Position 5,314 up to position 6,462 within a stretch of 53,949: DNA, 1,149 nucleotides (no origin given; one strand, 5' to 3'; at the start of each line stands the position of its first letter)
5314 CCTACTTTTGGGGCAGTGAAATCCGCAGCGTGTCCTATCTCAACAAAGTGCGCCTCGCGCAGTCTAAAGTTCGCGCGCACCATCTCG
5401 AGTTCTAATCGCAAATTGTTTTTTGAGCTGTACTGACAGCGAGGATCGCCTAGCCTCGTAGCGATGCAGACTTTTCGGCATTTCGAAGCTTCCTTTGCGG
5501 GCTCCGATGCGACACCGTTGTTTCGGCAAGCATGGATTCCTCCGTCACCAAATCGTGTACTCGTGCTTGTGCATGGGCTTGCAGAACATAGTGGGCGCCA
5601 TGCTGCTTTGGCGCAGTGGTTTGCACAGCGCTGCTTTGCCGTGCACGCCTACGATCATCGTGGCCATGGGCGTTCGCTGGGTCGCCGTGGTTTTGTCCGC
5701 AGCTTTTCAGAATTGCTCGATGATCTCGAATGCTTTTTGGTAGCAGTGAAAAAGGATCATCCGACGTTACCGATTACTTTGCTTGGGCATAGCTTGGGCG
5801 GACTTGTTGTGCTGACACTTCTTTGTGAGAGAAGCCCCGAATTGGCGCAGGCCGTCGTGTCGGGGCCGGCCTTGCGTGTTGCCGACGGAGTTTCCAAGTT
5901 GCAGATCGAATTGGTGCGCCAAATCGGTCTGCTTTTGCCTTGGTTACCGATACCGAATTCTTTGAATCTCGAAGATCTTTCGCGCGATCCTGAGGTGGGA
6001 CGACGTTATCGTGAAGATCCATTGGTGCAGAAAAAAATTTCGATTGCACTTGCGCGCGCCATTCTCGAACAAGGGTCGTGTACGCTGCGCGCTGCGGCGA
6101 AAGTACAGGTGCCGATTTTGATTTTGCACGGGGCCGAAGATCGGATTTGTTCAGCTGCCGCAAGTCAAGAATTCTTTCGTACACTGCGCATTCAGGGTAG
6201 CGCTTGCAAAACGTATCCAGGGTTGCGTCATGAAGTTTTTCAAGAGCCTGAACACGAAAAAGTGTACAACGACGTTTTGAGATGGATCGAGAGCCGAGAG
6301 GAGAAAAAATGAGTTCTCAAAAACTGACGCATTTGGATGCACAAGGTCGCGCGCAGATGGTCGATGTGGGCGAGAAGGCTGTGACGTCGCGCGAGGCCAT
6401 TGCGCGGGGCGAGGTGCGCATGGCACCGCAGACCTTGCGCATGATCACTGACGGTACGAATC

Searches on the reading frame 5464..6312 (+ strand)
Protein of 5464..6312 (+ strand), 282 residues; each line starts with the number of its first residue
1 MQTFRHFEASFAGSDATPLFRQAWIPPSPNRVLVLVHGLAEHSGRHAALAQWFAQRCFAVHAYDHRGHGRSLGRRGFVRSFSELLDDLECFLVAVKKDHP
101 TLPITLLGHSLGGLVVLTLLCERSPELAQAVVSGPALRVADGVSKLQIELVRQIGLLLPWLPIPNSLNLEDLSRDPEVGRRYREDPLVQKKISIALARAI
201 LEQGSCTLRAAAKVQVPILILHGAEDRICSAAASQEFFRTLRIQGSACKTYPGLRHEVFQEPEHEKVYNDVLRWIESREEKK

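Call 11: find_encoding_contigs(protein=window:5464-6312:+, flank=10000, max_places=2)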
Protein window:5464-6312:+ (282 aa): 3 contigs read that carry it; 2 places shown.
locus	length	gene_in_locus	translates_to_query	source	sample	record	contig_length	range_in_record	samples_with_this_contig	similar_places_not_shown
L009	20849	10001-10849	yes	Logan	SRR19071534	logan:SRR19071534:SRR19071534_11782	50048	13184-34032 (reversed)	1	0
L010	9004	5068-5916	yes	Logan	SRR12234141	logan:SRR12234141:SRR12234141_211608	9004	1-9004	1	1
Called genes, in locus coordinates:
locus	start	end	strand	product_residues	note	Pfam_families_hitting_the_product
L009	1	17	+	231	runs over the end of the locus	PF01210:NAD_Gly3P_dh_N (faint), PF03446:NAD_binding_2 (weak), PF03807:F420_oxidored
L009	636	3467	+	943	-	PF08471:Ribonuc_red_2_N, PF02867:Ribonuc_red_lgC, PF12637:TSCPD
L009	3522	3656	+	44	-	-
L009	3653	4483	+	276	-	PF00459:Inositol_P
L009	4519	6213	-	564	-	PF21162:ETFQO_UQ-bd, PF05187:Fer4_ETF_QO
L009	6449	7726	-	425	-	PF00083:Sugar_tr, PF01306:LacY_symp (weak), PF12832:MFS_1_like, PF07690:MFS_1, PF12832:MFS_1_like (weak), PF07690:MFS_1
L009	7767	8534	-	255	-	PF01790:LGT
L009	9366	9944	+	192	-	PF01464:SLT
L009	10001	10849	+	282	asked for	PF12146:Hydrolase_4, PF00561:Abhydrolase_1, PF12697:Abhydrolase_6, PF00326:Peptidase_S9 (faint)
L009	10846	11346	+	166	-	PF01967:MoaC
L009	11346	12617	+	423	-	-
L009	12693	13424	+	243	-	PF20582:UPF0758_N, PF04002:RadC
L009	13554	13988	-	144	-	PF00436:SSB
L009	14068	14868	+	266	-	PF01553:Acyltransferase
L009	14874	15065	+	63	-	-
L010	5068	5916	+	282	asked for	PF12146:Hydrolase_4, PF00561:Abhydrolase_1, PF12697:Abhydrolase_6, PF00326:Peptidase_S9 (faint)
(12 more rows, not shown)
